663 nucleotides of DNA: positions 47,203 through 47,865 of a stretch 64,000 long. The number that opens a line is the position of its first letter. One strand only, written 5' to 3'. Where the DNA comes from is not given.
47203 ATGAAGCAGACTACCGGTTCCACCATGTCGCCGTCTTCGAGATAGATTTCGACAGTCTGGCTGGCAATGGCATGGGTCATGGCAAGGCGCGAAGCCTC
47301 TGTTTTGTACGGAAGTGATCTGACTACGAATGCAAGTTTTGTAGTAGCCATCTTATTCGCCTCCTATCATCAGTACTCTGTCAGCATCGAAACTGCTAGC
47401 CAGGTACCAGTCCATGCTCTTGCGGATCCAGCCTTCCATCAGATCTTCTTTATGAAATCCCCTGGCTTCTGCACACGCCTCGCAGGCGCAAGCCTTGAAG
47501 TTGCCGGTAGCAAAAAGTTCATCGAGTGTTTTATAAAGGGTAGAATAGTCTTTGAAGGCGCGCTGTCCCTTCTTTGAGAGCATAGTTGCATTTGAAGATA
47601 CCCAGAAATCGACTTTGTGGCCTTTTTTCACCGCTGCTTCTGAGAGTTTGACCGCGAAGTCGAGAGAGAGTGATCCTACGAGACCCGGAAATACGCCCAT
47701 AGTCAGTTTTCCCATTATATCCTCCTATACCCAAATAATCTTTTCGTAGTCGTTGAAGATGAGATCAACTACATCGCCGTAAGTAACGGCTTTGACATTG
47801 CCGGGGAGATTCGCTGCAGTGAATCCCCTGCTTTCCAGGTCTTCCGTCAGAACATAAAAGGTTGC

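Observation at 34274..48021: dsr locus combining reductive-type markers (dsrD, dsrT-position gene) with oxidative-type dsrEFH-like genes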

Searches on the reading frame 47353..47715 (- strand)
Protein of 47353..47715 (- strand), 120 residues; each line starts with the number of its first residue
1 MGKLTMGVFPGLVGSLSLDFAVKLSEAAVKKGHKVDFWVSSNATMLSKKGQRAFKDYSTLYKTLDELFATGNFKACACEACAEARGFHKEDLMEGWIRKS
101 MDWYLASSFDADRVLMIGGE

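Call 4: search_protein_families(library=pfam, proteins=[window:47353-47715:-], max_evalue=0.01)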
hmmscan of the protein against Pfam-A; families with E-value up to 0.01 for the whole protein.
window:47353-47715:- (120 aa): 1 family
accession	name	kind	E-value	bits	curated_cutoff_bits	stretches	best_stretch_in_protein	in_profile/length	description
PF02635.20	DsrE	-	3.9e-06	27.4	22.7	1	20-113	19-112/116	DsrE/DsrF-like family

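Call 6: search_protein_families(library=ncbifam, proteins=[window:47353-47715:-], max_evalue=0.01)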
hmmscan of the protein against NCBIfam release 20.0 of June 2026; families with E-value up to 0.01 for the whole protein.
window:47353-47715:- (120 aa): 1 family
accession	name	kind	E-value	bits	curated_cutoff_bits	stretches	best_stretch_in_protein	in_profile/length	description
TIGR03012.1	sulf_tusD_dsrE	equivalog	0.0016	18.3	89.25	1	15-91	13-90/127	sulfurtransferase complex subunit TusD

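Call 16: find_homologous_proteins(query=window:47353-47715:-, max_evalue=0.001)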
Query window:47353-47715:- (120 aa): 287 proteins with E <= 0.001 among 291 candidates; the best 120 are listed.
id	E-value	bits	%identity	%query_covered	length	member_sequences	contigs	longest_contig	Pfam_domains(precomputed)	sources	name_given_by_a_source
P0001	4.8e-69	248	93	100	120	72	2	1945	PF02635.21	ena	-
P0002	7.9e-65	234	86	100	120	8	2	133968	PF02635.21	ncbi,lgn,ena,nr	ncbi:MAG: hypothetical protein FD164_963 [Nitrospirae bacterium]|nr:MAG: hypothetical protein FD164_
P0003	4.3e-64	232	88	100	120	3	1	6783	PF02635.21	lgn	-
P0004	3.7e-63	229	86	100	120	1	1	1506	PF02635.21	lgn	-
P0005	3.0e-59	216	84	100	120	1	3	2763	PF02635.21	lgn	-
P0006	7.6e-59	215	83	100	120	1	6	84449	PF02635.21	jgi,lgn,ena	-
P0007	8.2e-59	215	83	100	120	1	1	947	PF02635.21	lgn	-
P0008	2.1e-58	214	81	100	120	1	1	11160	PF02635.21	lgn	-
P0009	3.3e-58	213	82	100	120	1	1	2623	PF02635.21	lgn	-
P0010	3.8e-58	213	82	100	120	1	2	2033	PF02635.21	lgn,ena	-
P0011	5.4e-58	212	80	100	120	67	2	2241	PF02635.21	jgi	jgi:tRNA 2-thiouridine synthesizing protein D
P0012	5.5e-58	212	83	100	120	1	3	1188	PF02635.21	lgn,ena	-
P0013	6.7e-58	212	81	100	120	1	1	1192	PF02635.21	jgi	jgi:tRNA 2-thiouridine synthesizing protein D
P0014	6.9e-58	212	82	100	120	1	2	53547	-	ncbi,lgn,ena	-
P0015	8.4e-58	212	81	100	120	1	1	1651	PF02635.21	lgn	-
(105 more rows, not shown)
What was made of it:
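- IMG names many E-like homologues "tRNA 2-thiouridine synthesizing protein D" (call 16).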

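Call 23: search_solved_structures(query=window:47353-47715:-, max_evalue=10, show_alignments=4)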
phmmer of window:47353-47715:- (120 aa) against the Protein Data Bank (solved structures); distinct sequences matched with E-value up to 10: 8.
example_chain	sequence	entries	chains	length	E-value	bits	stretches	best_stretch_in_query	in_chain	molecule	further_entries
5i9f_A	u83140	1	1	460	1.7e-08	38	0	10-88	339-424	pentatricopeptide repeat protein dPPR-U10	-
5i9h_A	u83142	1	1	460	2.3e-08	37.6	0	10-88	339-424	pentatricopeptide repeat protein dPPR-U8G2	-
5i9d_A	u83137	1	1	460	8.5e-08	35.8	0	10-88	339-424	pentatricopeptide repeat protein dPPR-U8A2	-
5i9g_C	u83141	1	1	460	1.2e-07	35.3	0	10-88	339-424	pentatricopeptide repeat protein dPPR-U8C2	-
5iww_D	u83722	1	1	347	0.0042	20.6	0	9-42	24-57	PLS9-PPR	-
1jx7_A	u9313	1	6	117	0.25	14.9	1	14-114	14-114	HYPOTHETICAL PROTEIN YCHN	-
6kuj_B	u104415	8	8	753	0.85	13.2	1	59-111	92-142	RNA-directed RNA polymerase catalytic subunit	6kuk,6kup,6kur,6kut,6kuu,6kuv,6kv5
4fc3_E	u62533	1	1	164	1.7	12.2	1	17-69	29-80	Iron-regulated surface determinant protein H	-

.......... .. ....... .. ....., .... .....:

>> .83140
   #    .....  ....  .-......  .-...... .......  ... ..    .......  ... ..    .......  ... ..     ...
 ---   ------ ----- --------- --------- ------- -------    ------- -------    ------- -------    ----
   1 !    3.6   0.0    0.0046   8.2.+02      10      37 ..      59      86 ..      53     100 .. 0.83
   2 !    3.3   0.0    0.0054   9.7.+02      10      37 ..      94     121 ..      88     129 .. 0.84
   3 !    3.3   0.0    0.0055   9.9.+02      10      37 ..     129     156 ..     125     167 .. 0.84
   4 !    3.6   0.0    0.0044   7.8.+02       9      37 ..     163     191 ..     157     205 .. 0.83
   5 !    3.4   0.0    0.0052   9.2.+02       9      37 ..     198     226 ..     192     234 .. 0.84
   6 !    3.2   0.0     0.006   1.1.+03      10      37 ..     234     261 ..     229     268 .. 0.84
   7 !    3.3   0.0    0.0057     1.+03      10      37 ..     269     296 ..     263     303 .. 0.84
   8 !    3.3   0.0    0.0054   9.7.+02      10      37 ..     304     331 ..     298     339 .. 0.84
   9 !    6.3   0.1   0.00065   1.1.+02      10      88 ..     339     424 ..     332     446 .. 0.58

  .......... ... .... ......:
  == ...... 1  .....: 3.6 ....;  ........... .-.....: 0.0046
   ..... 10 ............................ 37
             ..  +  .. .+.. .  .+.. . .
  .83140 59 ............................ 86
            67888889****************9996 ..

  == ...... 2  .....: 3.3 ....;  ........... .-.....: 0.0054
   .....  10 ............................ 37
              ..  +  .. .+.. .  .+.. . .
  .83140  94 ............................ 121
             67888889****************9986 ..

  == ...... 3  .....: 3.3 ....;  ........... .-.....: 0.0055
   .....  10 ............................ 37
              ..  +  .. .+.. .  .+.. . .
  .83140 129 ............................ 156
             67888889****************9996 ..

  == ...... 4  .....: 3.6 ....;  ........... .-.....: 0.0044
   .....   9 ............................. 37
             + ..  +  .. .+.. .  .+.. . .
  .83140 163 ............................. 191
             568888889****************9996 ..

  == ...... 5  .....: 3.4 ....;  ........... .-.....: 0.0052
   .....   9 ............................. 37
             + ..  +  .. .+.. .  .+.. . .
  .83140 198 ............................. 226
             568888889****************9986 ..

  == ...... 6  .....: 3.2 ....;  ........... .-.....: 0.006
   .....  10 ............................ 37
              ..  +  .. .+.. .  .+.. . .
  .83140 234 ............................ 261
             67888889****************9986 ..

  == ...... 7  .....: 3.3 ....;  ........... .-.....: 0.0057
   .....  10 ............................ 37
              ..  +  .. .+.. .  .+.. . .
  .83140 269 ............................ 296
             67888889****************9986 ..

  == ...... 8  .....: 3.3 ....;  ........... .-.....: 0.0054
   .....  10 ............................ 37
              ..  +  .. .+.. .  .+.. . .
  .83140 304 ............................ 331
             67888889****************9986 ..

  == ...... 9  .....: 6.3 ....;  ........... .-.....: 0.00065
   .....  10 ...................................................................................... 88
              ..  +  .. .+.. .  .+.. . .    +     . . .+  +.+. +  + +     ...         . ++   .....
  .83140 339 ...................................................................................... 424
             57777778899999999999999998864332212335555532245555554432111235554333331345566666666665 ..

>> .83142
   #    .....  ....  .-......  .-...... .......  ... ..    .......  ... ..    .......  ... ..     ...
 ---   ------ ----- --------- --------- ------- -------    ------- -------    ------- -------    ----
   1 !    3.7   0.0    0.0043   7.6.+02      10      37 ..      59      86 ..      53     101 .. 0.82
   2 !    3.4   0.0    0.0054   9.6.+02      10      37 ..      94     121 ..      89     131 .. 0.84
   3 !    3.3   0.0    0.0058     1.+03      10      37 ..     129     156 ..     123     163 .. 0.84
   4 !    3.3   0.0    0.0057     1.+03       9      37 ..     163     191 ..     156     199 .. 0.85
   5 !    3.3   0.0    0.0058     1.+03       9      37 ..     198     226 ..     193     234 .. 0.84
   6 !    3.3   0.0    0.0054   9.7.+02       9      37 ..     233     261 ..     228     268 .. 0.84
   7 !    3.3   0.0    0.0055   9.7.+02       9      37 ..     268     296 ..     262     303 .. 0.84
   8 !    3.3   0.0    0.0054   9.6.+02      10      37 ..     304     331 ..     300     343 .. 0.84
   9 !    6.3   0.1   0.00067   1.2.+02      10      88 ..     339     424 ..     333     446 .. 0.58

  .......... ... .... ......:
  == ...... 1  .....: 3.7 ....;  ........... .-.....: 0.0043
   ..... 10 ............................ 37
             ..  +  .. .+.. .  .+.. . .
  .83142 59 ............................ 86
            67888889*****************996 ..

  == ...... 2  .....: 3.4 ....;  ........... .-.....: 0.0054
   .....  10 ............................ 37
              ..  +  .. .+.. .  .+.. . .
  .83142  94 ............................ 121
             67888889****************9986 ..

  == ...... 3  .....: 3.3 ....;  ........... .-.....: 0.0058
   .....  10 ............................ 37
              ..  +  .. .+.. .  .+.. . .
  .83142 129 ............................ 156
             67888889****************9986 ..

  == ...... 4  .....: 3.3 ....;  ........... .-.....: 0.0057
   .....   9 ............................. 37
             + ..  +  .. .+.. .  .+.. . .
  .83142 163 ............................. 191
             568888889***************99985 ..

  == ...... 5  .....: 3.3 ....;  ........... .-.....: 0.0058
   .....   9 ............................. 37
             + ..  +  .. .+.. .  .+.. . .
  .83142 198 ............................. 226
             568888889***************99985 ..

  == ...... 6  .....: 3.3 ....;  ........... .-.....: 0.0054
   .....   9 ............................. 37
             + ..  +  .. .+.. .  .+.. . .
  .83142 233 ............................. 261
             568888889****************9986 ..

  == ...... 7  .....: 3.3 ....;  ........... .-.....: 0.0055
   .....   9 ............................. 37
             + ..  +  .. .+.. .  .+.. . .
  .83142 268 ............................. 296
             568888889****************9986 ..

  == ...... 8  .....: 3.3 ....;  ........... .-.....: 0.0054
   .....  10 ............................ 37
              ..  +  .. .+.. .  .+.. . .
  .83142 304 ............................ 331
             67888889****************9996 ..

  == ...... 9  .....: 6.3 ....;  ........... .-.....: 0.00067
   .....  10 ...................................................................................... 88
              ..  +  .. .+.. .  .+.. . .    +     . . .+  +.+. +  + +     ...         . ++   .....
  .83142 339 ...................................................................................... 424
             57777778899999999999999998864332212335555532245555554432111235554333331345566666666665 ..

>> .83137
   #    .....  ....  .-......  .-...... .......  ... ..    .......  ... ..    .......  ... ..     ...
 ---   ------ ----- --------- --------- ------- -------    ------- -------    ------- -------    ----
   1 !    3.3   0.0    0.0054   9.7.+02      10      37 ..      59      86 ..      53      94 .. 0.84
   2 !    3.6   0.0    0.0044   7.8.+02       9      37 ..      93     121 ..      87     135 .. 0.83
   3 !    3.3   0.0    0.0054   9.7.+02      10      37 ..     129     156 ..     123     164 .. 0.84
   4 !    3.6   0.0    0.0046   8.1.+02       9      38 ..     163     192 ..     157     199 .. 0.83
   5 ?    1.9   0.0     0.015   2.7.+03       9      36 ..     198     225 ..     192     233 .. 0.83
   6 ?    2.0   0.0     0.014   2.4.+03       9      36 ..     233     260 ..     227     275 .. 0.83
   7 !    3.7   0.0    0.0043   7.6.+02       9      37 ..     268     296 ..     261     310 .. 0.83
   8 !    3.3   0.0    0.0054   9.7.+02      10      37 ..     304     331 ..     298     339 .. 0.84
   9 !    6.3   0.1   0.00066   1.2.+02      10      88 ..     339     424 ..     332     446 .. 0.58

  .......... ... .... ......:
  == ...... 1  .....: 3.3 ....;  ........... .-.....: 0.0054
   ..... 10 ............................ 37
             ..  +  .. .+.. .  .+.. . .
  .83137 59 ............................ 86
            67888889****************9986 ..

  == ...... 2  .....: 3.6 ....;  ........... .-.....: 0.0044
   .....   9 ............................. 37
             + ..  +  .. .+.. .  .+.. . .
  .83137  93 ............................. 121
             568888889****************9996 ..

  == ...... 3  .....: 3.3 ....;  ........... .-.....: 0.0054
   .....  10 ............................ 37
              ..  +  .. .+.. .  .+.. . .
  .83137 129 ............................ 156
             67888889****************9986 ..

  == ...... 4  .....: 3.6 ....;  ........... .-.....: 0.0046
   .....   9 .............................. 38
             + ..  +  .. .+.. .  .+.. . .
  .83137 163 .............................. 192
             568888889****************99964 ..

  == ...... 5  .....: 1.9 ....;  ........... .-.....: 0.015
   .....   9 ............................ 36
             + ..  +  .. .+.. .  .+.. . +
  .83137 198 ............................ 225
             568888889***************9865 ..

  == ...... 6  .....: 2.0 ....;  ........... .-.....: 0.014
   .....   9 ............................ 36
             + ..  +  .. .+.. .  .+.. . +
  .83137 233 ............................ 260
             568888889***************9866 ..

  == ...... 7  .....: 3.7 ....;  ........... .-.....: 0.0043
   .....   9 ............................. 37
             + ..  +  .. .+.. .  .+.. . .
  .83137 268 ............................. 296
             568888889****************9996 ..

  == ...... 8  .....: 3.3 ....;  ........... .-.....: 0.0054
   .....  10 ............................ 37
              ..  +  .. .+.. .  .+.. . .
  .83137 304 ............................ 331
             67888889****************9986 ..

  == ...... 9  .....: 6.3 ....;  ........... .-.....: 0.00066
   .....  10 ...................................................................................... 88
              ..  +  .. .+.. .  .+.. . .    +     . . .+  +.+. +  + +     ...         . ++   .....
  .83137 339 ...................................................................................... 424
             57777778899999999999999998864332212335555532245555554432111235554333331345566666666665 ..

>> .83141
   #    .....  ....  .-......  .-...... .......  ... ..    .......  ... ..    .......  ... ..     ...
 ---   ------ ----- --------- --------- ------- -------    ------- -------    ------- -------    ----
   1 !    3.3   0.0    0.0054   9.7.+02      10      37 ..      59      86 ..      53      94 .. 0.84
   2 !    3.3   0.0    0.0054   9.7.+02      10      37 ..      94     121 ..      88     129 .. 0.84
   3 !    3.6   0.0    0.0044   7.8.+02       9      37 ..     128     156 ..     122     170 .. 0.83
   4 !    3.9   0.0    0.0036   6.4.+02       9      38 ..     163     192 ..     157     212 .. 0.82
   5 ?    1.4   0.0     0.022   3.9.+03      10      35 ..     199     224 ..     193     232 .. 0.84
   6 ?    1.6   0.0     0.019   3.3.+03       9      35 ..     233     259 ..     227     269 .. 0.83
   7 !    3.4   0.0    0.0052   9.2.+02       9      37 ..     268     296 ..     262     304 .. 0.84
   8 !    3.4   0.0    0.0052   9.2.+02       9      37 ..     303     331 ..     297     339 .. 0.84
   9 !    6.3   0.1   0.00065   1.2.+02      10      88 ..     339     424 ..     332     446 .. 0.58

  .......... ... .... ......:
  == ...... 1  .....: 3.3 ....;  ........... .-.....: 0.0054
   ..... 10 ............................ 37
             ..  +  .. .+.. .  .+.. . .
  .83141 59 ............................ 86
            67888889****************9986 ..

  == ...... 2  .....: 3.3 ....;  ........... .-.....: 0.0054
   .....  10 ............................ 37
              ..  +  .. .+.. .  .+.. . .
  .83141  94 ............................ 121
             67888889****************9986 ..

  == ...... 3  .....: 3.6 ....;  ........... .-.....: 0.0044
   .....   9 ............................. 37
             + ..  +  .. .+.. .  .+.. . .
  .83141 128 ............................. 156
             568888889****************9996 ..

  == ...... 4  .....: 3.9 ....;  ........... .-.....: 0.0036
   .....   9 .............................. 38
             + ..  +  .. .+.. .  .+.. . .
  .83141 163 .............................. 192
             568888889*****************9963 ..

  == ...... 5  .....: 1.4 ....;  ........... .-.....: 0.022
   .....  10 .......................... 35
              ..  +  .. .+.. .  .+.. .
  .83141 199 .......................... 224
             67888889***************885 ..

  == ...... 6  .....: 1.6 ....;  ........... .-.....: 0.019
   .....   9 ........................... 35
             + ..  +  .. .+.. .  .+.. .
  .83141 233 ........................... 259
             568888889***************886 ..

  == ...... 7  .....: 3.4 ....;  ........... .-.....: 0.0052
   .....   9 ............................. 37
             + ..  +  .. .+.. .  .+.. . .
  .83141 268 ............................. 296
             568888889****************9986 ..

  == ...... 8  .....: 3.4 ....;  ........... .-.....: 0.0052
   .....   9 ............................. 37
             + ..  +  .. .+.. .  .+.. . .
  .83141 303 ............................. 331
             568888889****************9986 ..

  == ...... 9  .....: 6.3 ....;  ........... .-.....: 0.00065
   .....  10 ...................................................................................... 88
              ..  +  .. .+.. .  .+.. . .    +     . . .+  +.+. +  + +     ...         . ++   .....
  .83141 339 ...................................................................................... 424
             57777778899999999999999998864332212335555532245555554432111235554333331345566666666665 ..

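Call 51: predict_structure(alignment_id=A1)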
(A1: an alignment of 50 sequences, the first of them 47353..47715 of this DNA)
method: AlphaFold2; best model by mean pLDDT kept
length: 120 residues; sequences in the alignment: 50
mean_pLDDT: 92.1   pTM: 0.87
mean pLDDT of the five models: 92.1, 92.0, 91.2, 90.7, 90.6
residues with pLDDT >= 90: 96; 70-90: 19; 50-70: 5; < 50: 0
segments of 3 or more residues with pLDDT < 50: none
pLDDT, mean of each block of 10 residues (from residue 1): 95 84 98 98 90 74 95 97 92 95 97 91
secondary structure, 60 per line:
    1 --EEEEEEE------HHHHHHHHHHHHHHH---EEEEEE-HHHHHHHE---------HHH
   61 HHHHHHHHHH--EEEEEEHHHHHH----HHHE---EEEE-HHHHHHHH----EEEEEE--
elements in order: E3-9 H16-30 E34-39 H41-47 H58-70 E73-78 H79-84 E96-99 H101-108 E113-118

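Call 53: search_protein_representatives(alignment_id=A1)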
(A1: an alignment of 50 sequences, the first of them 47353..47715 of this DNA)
Query: 50 sequences, 120 profile positions. Proteins with E-value up to 0.001 (for the whole library): 116; up to 1e-10: 20; up to 1e-30: 6. The best 116 are listed.
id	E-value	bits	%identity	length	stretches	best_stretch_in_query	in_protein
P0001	1.4e-61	222.3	-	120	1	1-120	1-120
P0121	2.8e-53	195.5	-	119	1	1-120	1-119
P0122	3.0e-47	176.1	-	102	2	48-120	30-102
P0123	2.2e-36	141.0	-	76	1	45-120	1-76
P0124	1.8e-31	125.1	-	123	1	1-98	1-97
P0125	3.3e-31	124.3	-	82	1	1-65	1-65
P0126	1.8e-28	115.5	-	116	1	43-106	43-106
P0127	1.3e-27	112.7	-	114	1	1-83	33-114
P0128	2.1e-27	112.0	-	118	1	1-120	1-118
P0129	1.1e-25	106.5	-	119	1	1-119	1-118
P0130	4.0e-25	104.6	-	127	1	1-71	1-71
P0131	1.7e-23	99.4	-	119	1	1-119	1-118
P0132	7.2e-22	94.1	-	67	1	1-66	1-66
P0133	8.2e-20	87.5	-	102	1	1-59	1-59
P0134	1.3e-18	83.6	-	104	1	1-49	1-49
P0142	7.1e-10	55.4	-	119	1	10-103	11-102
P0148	5.6e-08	49.3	-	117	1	1-117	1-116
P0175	3.7e-06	43.4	-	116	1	18-118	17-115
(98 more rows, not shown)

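Call 55: fold_search(model_id=the predicted structure, library=pdb)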
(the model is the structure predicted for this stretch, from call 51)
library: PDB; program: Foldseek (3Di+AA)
matches with E <= 10: 1465; with E <= 0.001: 12
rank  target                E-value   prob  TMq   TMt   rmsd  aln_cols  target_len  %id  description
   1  1jx7_A                5.6e-08  1.00  0.80  0.82   2.9       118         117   22  Crystal structure of ychN protein from E.coli (released 2002-09-07)
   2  2hy5_A                8.3e-08  1.00  0.83  0.77   3.0       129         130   18  Crystal structure of DsrEFH (released 2006-09-19)
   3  3pnx_A                8.3e-08  1.00  0.70  0.54   6.4       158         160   16  Crystal structure of a putative sulfurtransferase dsrE (Swol_2425) from Syntrophomonas wolfei str. Goettingen at 1.92  (released 2010-12-15)
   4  3pnx_B                6.1e-07  1.00  0.76  0.59   5.1       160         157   14  Crystal structure of a putative sulfurtransferase dsrE (Swol_2425) from Syntrophomonas wolfei str. Goettingen at 1.92  (released 2010-12-15)
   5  2qs7_A                6.1e-07  1.00  0.75  0.66   4.7       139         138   18  CRYSTAL STRUCTURE OF a putative oxidoreductase of the DsrE/DsrF-like family (SSO1126) FROM SULFOLOBUS SOLFATARICUS P2  (released 2007-08-21)
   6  2hy5_C                5.5e-06  1.00  0.71  0.83   2.2       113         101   15  Crystal structure of DsrEFH (released 2006-09-19)
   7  2hy5_B                5.5e-06  1.00  0.71  0.66   3.3       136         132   15  Crystal structure of DsrEFH (released 2006-09-19)
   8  2d1p_A                6.7e-06  1.00  0.76  0.71   3.4       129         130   19  crystal structure of heterohexameric TusBCD proteins, which are crucial for the tRNA modification (released 2006-02-28)
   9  3mc3                  6.5e-05  1.00  0.72  0.72   3.9       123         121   16  Crystal structure of DsrE/DsrF-like family protein (NP_342589.1) from SULFOLOBUS SOLFATARICUS at 1.49 A resolution (released 2010-05-19)
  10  1l1s                  1.2e-04  1.00  0.69  0.73   3.2       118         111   13  Structure of Protein of Unknown Function MTH1491 from Methanobacterium thermoautotrophicum (released 2002-05-29)
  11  2d1p_B                4.8e-04  1.00  0.64  0.65   3.8       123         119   15  crystal structure of heterohexameric TusBCD proteins, which are crucial for the tRNA modification (released 2006-02-28)
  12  2d1p_E                9.2e-04  1.00  0.60  0.61   4.0       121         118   16  crystal structure of heterohexameric TusBCD proteins, which are crucial for the tRNA modification (released 2006-02-28)
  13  2pd2_A                1.5e-03  1.00  0.64  0.69   3.3       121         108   10  Crystal structure of (ST0148) conserved hypothetical from Sulfolobus Tokodaii Strain7 (released 2007-10-02)
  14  8uja_A                4.9e-03  1.00  0.63  0.69   3.2       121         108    9  T33-fn10 - Designed Tetrahedral Protein Cage Using Fragment-based Hydrogen Bond Networks (released 2024-03-06)
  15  2fb6                  7.8e-03  1.00  0.60  0.62   3.4       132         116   14  Structure of Conserved Protein of Unknown Function BT1422 from Bacteroides thetaiotaomicron (released 2006-01-24)
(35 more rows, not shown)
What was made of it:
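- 47353..47715 (-): Non-canonical dsrE-like gene with invariant Cys78 and Cys81 (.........). AF2 pLDDT 92; Foldseek hits A. vinosum DsrE 2hy5_A with TM 0.83 and 18% identity (calls 51, 55).
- Closest known: Canonical DsrEFH. Different: Identity is 18% for E (call 55).
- The E model has the DsrE fold: TM 0.83 to A. vinosum DsrE (call 55).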

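Call 57: search_protein_families(library=ncbifam, alignment_id=A2, max_evalue=0.001)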
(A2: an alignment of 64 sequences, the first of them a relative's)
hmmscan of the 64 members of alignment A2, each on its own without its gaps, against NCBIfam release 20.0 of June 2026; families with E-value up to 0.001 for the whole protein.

A. member 1, P0140 (119 aa): 1 family
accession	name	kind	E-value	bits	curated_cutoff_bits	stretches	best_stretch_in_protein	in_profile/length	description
TIGR03012.1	sulf_tusD_dsrE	equivalog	4.2e-06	26.6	89.25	1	5-116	2-126/127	sulfurtransferase complex subunit TusD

B. families by the number of members that match (of 64 scanned): 8 families
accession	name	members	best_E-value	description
TIGR03012.1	sulf_tusD_dsrE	56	8.5e-15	sulfurtransferase complex subunit TusD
NF001237.0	PRK00207.1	44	2.2e-12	sulfurtransferase complex subunit TusD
TIGR03010.1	sulf_tusC_dsrF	23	2.2e-09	sulfurtransferase complex subunit TusC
TIGR03011.1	sulf_tusB_dsrH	14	8.3e-07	sulfurtransferase complex subunit TusB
NF001238.0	PRK00211.1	12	1.1e-06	sulfurtransferase complex subunit TusC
TIGR03527.1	selenium_YedF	9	1.4e-07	sulfurtransferase-like selenium metabolism protein YedF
TIGR04044.1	MSMEG_0572_fam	8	1.3e-06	MSMEG_0572/Sll0783 family nitrogen starvation response protein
NF047629.1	SulfCarrDsrE2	3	9e-07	sulfur carrier protein DsrE2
